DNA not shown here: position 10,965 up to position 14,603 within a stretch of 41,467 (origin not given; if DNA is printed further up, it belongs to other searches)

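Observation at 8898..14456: Uninterrupted 1852-codon orphan ORF as cargo of the element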

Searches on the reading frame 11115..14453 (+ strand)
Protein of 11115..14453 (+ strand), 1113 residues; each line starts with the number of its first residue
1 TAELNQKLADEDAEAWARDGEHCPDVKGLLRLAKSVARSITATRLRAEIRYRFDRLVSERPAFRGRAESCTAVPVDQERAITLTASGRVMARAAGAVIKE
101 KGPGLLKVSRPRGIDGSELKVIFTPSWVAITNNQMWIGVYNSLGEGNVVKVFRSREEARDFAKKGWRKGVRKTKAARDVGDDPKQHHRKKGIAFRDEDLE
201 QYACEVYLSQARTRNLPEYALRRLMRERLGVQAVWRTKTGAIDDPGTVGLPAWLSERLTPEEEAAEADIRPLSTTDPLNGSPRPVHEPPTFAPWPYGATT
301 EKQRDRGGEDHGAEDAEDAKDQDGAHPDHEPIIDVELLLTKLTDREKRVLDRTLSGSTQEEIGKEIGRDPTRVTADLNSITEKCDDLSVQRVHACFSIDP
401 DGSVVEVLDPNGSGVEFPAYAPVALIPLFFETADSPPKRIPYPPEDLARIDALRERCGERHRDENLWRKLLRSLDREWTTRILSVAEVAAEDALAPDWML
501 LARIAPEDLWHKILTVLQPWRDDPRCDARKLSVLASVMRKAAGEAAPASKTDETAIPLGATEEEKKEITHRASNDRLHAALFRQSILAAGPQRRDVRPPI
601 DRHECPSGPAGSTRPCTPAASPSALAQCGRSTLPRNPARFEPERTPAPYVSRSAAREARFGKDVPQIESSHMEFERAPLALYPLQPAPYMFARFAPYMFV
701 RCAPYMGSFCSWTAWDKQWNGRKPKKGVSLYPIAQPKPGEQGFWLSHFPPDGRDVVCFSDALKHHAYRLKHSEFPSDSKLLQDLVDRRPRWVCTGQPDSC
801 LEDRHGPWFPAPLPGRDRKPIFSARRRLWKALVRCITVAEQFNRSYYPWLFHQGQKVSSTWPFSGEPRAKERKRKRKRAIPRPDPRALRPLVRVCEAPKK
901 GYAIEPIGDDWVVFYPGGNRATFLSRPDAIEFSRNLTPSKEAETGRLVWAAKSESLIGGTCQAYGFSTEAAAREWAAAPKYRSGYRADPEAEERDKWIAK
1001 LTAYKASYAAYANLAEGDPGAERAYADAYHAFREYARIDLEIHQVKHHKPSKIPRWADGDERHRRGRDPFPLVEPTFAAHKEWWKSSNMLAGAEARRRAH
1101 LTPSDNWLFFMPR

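Call 34: search_protein_representatives(protein=window:11115-14453:+)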
Query: 1113 residues. Proteins with E-value up to 0.001 (for the whole library): 2; up to 1e-10: 1; up to 1e-30: 1. The best 2 are listed.
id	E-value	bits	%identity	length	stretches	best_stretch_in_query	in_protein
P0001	0.0e+00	2593.4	100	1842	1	1-1113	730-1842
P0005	2.0e-09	52.3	42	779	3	198-270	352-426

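Call 37: find_encoding_contigs(protein=P0005, flank=10000)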
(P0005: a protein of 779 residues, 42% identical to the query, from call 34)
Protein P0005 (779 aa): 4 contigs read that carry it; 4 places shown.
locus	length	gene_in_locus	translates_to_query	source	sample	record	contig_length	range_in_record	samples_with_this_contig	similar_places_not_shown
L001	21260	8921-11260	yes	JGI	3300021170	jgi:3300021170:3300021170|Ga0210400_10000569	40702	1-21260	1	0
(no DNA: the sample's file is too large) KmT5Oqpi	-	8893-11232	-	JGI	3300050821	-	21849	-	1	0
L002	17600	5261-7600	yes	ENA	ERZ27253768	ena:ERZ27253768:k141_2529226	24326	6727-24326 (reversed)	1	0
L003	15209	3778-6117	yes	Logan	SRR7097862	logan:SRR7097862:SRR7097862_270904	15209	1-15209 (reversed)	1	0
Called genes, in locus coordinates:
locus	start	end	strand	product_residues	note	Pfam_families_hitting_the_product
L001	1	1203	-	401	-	?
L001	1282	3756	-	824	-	PF12704:MacB_PCD, PF02687:FtsX, PF12704:MacB_PCD, PF02687:FtsX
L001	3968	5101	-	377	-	-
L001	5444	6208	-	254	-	-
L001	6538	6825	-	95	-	-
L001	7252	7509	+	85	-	-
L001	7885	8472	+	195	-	PF11994:DUF3489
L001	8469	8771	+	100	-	-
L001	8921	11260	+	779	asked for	-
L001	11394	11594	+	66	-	-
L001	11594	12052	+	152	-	-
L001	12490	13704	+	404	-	PF05065:Phage_capsid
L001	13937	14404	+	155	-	-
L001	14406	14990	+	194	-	-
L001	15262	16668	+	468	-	-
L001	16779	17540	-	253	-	-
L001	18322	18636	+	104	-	-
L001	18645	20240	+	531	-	PF00589:Phage_integrase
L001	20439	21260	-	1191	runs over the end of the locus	-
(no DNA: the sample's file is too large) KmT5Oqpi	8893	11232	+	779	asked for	-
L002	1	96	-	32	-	?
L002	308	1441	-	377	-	-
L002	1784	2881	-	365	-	-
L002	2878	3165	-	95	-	-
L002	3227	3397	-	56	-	-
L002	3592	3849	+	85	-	-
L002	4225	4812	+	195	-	PF11994:DUF3489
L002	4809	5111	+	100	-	-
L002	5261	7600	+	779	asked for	-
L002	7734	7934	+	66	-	-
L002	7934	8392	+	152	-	-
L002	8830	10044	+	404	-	PF05065:Phage_capsid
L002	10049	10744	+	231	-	-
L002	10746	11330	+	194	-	-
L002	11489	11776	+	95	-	-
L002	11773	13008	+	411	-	-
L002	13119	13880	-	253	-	-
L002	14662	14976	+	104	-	-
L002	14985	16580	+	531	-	PF00589:Phage_integrase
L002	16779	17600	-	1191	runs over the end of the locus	-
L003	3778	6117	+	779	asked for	-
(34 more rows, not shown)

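Call 38: find_homologous_proteins(query=P0005)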
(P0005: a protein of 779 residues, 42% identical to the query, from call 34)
Query P0005 (779 aa): 1 proteins with E <= 0.001 among 8000 candidates.
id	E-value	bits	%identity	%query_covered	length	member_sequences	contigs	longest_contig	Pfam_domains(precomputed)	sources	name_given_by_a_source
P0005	0.0e+0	1825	100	100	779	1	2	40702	-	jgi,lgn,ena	jgi:RNA polymerase sigma factor (sigma-70 family)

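Call 40: search_protein_families(library=phrogs, proteins=[P0005, L001:3968-5101:-, L002:1784-2881:-, L001:6538-6825:-, L001:8469-8771:+, L001:11594-12052:+, L002:10049-10744:+, L001:14406-14990:+, L001:15262-16668:+, L001:16779-17540:-], max_evalue=0.01)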
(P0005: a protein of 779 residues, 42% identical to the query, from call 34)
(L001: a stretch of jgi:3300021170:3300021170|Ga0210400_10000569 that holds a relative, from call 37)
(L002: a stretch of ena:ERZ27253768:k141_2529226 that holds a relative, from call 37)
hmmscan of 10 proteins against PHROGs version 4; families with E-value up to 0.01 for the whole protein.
P0005 (779 aa): 6 families
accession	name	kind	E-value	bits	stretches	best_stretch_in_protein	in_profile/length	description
phrog_351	-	transcription regulation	6e-07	29.4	1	444-499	666-725/928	RNA polymerase sigma factor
phrog_3512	-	transcription regulation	0.00014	23.1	1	453-495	65-108/130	sigma factor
phrog_1740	-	transcription regulation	0.00062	19.4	1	446-495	161-211/567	RNA polymerase sigma factor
phrog_645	-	DNA, RNA and nucleotide metabolism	0.0026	18.9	1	452-495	21-65/196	Rnase E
phrog_13787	-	unknown function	0.0036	18.5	1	451-494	119-162/172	-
phrog_27555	-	transcription regulation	0.0074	16.9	0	438-495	116-173/203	transcriptional regulator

L001:3968-5101:- (377 aa): 0 families

L002:1784-2881:- (365 aa): 0 families

L001:6538-6825:- (95 aa): 0 families

L001:8469-8771:+ (100 aa): 0 families

L001:11594-12052:+ (152 aa): 0 families

L002:10049-10744:+ (231 aa): 5 families
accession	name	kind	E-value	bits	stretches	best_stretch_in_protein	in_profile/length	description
phrog_4523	-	head and packaging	1.5e-58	200.1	1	20-200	7-179/644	major head and protease protein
phrog_617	-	head and packaging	5.6e-28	99.2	1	30-214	15-181/626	major head protein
phrog_80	-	head and packaging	1.4e-07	32.1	1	98-190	285-378/607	head maturation protease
phrog_11321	-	unknown function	9.8e-07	29.5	1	86-185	35-134/327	-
phrog_3244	-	head and packaging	1.1e-06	29.6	1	78-189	65-179/326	head maturation protease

L001:14406-14990:+ (194 aa): 0 families

L001:15262-16668:+ (468 aa): 0 families

L001:16779-17540:- (253 aa): 0 families

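Call 41: search_protein_families(library=pfam, proteins=[P0005, L001:3968-5101:-, L002:1784-2881:-, L001:6538-6825:-, L001:8469-8771:+, L001:11594-12052:+, L002:10049-10744:+, L001:14406-14990:+, L001:15262-16668:+, L001:16779-17540:-], max_evalue=0.05)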
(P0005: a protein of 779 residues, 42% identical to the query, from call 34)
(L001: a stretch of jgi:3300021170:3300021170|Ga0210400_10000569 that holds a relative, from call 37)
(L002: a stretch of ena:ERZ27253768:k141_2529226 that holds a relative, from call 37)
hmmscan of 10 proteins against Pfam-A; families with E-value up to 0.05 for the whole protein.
P0005 (779 aa): 3 families
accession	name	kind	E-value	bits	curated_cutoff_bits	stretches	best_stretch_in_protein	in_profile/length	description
PF00196.25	GerE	-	9.7e-05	22.4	23.5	1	453-495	2-44/57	Bacterial regulatory proteins, luxR family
PF08281.18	Sigma70_r4_2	-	0.00018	21.5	25.7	1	446-491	3-49/54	Sigma-70, region 4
PF04545.22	Sigma70_r4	-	0.00021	21.2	24.1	1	451-487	2-39/50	Sigma-70, region 4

L001:3968-5101:- (377 aa): 0 families

L002:1784-2881:- (365 aa): 1 family
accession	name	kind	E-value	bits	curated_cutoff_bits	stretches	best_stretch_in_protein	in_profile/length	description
PF07889.17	DUF1664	-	0.034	14.6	34.6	0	110-187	37-118/124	Protein of unknown function (DUF1664)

L001:6538-6825:- (95 aa): 0 families

L001:8469-8771:+ (100 aa): 0 families

L001:11594-12052:+ (152 aa): 1 family
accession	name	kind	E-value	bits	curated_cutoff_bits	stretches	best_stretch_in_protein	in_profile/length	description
PF19575.5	HTH_58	-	0.0022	18.3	23.8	1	88-137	8-57/62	Helix-turn-helix domain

L002:10049-10744:+ (231 aa): 1 family
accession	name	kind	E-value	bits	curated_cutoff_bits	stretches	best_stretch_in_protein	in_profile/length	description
PF04586.22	Peptidase_S78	-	0.0024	18.5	21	1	90-188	58-153/165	Caudovirus prohead serine protease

L001:14406-14990:+ (194 aa): 1 family
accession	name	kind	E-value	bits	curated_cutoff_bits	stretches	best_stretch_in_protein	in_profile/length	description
PF13758.11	Prefoldin_3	-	0.0097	16.4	23.4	1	32-115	16-98/99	Prefoldin subunit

L001:15262-16668:+ (468 aa): 0 families

L001:16779-17540:- (253 aa): 0 families

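Call 57: find_related_loci(query=A2, collection=genome_contigs, flank=10000)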
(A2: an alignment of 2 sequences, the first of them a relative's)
Query A2 (171 aa) in genome_contigs; peptide patterns used: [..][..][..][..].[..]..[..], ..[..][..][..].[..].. (x = any residue, [..] = any of these).
84 stretches matched a pattern, but none encodes a relative of the query by tblastn (E <= 1e-3).

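Call 58: find_related_loci(query=A2, collection=viral_contigs, flank=10000)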
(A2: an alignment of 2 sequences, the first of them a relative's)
Query A2 (171 aa) in viral_contigs; peptide patterns used: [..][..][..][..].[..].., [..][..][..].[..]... (x = any residue, [..] = any of these).
90 stretches matched a pattern, but none encodes a relative of the query by tblastn (E <= 1e-3).

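Call 59: predict_structure(alignment_id=A1)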
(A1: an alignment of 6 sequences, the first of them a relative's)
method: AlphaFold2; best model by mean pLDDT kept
length: 779 residues; sequences in the alignment: 6
mean_pLDDT: 47.5   pTM: 0.29
mean pLDDT of the five models: 47.5, 42.9, 39.3, 38.5, 36.5
residues with pLDDT >= 90: 46; 70-90: 12; 50-70: 230; < 50: 491
segments of 3 or more residues with pLDDT < 50: 1-29, 46-50, 69-124, 145-148, 162-243, 255-269, 300-322, 353-374, 394-442, 503-530, 558-588, 626-650, 667-669, 672-757, 774-779
pLDDT, mean of each block of 10 residues (from residue 1): 35 41 44 57 54 58 56 42 35 28 27 37 49 52 48 51 46 36 36 33 33 33 42 41 48 47 42 52 56 58 37 38 51 59 57 45 39 48 52 46 39 38 31 31 68 95 95 97 97 90 40 32 41 57 62 49 45 34 45 59 58 64 47 33 37 52 51 38 27 32 34 32 38 40 34 44 58 48
secondary structure, 60 per line:
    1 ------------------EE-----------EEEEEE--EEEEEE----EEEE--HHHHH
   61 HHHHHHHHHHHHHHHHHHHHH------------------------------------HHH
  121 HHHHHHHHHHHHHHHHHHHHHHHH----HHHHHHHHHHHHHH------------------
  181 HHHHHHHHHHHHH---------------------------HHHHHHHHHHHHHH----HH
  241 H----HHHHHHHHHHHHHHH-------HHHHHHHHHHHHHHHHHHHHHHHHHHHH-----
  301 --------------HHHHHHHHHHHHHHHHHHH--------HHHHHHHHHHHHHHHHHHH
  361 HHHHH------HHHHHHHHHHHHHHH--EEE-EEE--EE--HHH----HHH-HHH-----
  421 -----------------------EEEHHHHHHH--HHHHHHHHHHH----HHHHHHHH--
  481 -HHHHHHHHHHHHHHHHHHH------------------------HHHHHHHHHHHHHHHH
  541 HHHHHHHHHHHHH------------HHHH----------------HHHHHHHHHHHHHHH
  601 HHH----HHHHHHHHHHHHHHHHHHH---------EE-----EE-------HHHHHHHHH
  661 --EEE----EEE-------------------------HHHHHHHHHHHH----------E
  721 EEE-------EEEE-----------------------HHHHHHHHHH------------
elements in order (helices of 4 or more, strands of 3 or more residues): E32-37 E40-45 E50-53 H56-81 H118-144 H149-162 H181-193 H221-234 H246-260 H268-295 H315-333 H342-365 H372-386 E389-391 E393-395 E444-446 H447-453 H456-466 H471-478 H482-500 H525-553 H566-569 H586-603 H608-626 H652-660 E663-665 E670-672 H698-709 E720-723 E731-734 H758-767

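Call 61: search_protein_families(library=ncbifam, proteins=[P0005], max_evalue=0.01)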
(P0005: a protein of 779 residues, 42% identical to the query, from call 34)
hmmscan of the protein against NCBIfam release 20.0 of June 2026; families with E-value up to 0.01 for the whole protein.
P0005 (779 aa): 4 families
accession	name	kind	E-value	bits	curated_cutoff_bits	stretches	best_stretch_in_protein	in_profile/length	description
TIGR02937.1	sigma70-ECF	superfamily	1.7e-09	37.5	42.9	1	373-497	55-162/165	sigma-70 family RNA polymerase sigma factor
TIGR02980.1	SigBFG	subfamily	0.00042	20.1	234.35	1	445-493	170-219/227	SigB/SigF/SigG family RNA polymerase sigma factor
NF005514.0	PRK07122.1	subfamily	0.0025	17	372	1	448-490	210-253/264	RNA polymerase sigma factor SigF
TIGR02999.1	Sig-70_X6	subfamily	0.0068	16.3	126.15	0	452-498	133-178/183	ECF-type sigma factor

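Call 62: search_protein_families(library=padloc, proteins=[P0005], max_evalue=0.01)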
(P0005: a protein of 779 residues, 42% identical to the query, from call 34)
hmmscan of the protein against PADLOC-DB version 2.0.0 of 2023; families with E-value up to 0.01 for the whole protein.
P0005 (779 aa): 1 family
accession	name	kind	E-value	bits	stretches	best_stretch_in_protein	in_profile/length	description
PDLC01851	CARF3--CARF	-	2.4e-05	21.9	1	448-497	204-253/279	-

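Call 63: search_solved_structures(query=A2, max_evalue=1, show_alignments=3)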
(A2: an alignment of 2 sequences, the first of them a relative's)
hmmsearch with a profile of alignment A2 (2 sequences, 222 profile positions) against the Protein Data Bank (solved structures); distinct sequences matched with E-value up to 1: 10.
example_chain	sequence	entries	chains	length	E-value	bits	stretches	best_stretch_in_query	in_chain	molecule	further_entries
1yio_A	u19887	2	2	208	0.00039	23.1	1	158-213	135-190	response regulatory protein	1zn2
8jzt_A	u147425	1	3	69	0.011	18.4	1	162-204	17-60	RNA polymerase sigma factor SigF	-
4ldz_A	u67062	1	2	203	0.013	18.1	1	165-209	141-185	Transcriptional regulatory protein DesR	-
7r3g_B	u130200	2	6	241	0.022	17.4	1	166-209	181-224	Regulatory protein RhlR | PROSS optimized variant of RhlR with 75 mutations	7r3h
4wt0_B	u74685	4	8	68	0.026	17.1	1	162-210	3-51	Response regulator receiver domain protein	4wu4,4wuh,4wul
7dwm_A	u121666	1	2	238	0.026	17.1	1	165-207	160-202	Transcriptional regulator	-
4wsz_A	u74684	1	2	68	0.028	17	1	162-210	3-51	Response regulator receiver domain protein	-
1x3u_A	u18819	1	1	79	0.03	16.9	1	157-213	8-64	Transcriptional regulatory protein fixJ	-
8x6g_H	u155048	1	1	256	0.032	16.8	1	145-199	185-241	RNA polymerase sigma factor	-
1je8_A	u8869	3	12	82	0.25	13.9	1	150-210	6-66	Nitrate/Nitrite Response Regulator Protein NARL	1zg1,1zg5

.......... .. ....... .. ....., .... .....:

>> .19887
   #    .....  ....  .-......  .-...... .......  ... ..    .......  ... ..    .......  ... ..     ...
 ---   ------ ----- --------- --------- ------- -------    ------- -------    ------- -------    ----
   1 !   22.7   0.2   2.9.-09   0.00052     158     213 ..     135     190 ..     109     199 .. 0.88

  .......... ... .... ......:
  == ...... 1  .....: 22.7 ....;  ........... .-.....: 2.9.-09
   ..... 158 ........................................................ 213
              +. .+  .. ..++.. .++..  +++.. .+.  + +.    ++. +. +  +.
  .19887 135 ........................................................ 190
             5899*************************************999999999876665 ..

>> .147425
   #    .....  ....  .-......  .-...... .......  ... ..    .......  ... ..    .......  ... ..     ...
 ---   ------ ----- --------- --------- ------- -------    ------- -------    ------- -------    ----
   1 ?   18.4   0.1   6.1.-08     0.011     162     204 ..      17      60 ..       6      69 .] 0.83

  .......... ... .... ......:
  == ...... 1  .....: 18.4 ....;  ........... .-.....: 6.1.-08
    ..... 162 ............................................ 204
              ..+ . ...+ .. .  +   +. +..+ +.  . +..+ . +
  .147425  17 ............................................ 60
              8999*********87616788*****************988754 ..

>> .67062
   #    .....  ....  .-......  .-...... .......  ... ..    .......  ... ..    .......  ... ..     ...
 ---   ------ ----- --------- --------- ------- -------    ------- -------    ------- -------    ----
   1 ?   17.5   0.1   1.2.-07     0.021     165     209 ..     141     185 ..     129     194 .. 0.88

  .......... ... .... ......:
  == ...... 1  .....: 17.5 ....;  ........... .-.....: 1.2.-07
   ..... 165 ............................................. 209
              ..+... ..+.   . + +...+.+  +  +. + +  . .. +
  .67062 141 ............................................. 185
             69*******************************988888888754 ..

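Call 65: search_solved_structures(query=L001:9818-10180:+, max_evalue=10, show_alignments=3)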
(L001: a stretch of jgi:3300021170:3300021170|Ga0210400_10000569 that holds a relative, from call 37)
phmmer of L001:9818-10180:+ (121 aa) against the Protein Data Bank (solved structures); distinct sequences matched with E-value up to 10: 0.
